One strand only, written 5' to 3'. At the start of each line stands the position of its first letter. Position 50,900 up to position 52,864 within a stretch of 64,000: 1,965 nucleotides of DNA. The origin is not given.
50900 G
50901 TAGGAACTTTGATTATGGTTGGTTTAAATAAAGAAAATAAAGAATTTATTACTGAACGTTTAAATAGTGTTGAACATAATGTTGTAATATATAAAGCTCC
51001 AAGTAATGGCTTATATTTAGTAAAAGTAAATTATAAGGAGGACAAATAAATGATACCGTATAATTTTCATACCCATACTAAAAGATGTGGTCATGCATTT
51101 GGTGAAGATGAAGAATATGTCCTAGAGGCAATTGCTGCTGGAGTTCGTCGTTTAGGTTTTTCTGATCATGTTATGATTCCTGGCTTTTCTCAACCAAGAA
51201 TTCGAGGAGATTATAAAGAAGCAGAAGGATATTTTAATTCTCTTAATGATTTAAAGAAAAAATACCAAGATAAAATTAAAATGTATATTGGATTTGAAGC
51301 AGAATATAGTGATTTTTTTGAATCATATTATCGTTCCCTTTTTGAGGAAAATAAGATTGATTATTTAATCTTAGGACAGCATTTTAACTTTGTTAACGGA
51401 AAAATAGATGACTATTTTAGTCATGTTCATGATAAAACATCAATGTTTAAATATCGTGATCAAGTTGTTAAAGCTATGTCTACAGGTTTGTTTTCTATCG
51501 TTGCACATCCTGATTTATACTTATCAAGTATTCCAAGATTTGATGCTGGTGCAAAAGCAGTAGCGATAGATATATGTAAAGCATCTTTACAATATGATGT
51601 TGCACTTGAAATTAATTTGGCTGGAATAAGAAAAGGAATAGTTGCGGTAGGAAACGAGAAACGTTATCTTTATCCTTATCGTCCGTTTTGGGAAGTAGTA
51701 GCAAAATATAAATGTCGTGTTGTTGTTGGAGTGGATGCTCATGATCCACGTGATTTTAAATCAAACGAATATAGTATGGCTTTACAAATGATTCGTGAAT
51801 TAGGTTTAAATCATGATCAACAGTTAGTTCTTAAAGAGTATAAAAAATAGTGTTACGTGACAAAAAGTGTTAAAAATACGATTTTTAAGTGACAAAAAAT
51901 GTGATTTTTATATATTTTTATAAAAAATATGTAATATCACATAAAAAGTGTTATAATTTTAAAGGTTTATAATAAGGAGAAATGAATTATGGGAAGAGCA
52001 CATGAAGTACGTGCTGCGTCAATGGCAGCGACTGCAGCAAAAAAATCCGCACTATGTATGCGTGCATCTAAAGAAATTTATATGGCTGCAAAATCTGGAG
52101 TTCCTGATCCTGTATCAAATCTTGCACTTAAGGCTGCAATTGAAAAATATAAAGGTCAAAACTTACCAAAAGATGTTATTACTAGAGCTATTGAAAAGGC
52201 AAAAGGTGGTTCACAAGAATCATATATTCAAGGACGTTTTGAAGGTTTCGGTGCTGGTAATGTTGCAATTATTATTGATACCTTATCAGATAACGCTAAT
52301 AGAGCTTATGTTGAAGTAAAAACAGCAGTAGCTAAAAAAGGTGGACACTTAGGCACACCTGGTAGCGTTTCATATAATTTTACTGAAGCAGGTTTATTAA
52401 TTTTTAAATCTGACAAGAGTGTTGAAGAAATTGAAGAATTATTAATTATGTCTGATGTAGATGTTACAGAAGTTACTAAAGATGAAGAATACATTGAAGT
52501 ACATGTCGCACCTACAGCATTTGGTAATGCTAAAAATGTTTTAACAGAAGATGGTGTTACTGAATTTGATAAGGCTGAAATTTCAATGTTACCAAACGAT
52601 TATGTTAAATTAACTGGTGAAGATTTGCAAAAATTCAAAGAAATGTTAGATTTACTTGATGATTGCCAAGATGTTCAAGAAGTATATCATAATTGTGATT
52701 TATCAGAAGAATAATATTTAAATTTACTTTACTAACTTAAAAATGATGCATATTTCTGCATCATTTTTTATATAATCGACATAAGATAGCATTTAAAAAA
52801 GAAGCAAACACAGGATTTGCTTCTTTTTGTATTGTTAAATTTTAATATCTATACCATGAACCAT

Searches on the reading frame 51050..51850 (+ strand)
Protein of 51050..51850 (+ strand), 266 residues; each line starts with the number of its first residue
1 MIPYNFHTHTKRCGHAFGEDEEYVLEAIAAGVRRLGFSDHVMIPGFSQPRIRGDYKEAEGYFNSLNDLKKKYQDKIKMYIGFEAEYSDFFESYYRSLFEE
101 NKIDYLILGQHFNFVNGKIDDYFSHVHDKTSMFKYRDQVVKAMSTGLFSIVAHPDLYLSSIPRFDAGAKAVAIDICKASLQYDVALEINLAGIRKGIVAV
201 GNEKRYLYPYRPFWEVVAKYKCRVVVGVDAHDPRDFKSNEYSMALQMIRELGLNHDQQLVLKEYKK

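Call 35: search_protein_families(library=pfam, proteins=[window:51050-51850:+], max_evalue=0.01)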
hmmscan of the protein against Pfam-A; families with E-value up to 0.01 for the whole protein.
window:51050-51850:+ (266 aa): 1 family
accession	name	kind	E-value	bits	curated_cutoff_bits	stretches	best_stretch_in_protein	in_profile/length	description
PF02811.25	PHP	-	4.7e-18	66.5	26.4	1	6-189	2-162/164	PHP domain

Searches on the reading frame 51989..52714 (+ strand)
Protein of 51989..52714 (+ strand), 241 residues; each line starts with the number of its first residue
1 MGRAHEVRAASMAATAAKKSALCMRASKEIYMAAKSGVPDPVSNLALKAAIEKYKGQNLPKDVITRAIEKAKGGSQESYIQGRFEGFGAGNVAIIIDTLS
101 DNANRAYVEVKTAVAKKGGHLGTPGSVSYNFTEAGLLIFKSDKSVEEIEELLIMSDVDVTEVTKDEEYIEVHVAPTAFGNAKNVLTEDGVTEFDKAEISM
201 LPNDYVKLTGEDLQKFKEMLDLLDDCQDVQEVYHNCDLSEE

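Call 27: find_related_loci(query=window:51989-52714:+, collection=genome_contigs, flank=10000)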
Query window:51989-52714:+ (241 aa) in genome_contigs; peptide patterns used: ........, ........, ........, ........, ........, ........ (x = any residue, [..] = any of these).
599 stretches matched a pattern (row limit reached: there are more); 409 encode a relative of the query (tblastn E <= 1e-3); the best 80 are kept; 80 distinct loci.
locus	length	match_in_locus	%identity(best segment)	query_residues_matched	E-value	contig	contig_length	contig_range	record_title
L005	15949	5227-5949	96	1-241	3e-157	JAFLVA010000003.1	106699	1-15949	MAG: Erysipelotrichales bacterium isolate HAN093 Seq3, whole genome shotgun sequence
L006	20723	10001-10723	93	1-241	6e-145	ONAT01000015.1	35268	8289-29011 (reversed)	uncultured Erysipelotrichaceae bacterium isolate RUG131 genome assembly, contig: scaffold_1280, whole genome shotgun seq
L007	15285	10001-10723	88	1-241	5e-140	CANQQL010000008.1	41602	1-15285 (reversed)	MAG: uncultured Bacilli bacterium isolate Lapin-011__bin74 genome assembly, contig: Lapin-011__NODE_826_length_41602_cov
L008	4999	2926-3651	88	1-241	4e-138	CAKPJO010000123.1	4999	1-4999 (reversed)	MAG: uncultured Bacilli bacterium isolate REFINED_METABAT215_TOP10_CONTIGS_1500_ASSEMBLY_K77_MERGED__Hadza_MoBio_hadza-A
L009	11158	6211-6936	88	1-241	9e-137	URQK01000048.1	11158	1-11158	uncultured Mollicutes bacterium isolate UMGS1248 genome assembly, contig: NODE_2813_length_11158_cov_3.484644, whole gen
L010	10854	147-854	69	1-235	3e-112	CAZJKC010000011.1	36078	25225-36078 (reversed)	MAG TPA_asm: uncultured Staphylococcaceae bacterium isolate SRP225648_co1_349 genome assembly, contig: NODE_2279_length_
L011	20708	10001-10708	70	1-235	8e-105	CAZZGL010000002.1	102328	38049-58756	MAG TPA_asm: uncultured Staphylococcaceae bacterium isolate SRP225648_co1_104 genome assembly, contig: NODE_237_length_1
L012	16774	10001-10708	69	1-235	2e-104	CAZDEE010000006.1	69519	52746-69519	MAG TPA_asm: uncultured Staphylococcaceae bacterium isolate SRP313737_co1_32 genome assembly, contig: NODE_658_length_69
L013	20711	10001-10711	70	1-237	2e-102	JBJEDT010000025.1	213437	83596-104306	MAG: Bacilli bacterium isolate LOHA10_bin.022 NODE_3_length_213437_cov_20.067503, whole genome shotgun sequence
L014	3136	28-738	70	1-237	9e-105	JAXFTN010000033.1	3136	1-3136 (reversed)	MAG: Bacilli bacterium isolate SUG2458 k141_1450466, whole genome shotgun sequence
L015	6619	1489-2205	65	1-240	2e-96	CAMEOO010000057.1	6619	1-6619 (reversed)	MAG: uncultured Bacillales bacterium isolate SRR11489748_bin.60_metaWRAP_v1.3_MAG genome assembly, contig: ERZ11466799.1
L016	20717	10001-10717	64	1-240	2e-94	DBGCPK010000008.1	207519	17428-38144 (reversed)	MAG TPA_asm: Bacilli bacterium isolate MAG11536 contig8, whole genome shotgun sequence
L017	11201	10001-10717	64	1-240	5e-94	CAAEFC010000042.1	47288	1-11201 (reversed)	MAG TPA_asm: Bacilli bacterium, isolate HGM10897, WGS project CAAEFC010000000 data, contig: ERS396532_100_k85_124298, wh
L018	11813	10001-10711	63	1-238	1e-93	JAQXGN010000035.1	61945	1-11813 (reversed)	MAG: Bacillales bacterium isolate SUG1176 k141_2148153, whole genome shotgun sequence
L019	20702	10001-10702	63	1-238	3e-93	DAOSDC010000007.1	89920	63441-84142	MAG TPA_asm: Bacilli bacterium isolate AMR_MDS_1841 NODE_182_length_89920_cov_6.491537, whole genome shotgun sequence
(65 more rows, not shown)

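Call 35: search_protein_families(library=pfam, proteins=[L006:11180-14530:-, L006:14751-15527:+], max_evalue=0.01)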
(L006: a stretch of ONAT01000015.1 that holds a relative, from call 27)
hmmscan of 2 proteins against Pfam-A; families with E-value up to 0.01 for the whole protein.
L006:11180-14530:- (1116 aa): 6 families
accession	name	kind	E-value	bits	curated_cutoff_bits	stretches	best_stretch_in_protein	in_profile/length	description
PF02368.24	Big_2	-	2.5e-46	156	22.8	3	506-584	1-79/79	Bacterial Ig-like domain (group 2)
PF18560.7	Lectin_like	-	5.6e-34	118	27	1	361-500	17-156/156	Lectin like domain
PF00112.29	Peptidase_C1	-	7.1e-15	56.1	20.7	1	68-302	2-203/220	Papain family cysteine protease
PF22359.2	Big-like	-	5.3e-08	33.4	27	1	708-753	3-46/48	Bacterial Ig-like domain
PF21461.3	HL_N-beta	-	1e-05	25.7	27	0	709-746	15-50/57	Hyaluronate lyase, N-terminal beta-sheet domain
PF13629.12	T2SS-T3SS_pil_N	-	0.0021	18.2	23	1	631-670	28-71/72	Pilus formation protein N terminal region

L006:14751-15527:+ (258 aa): 0 families
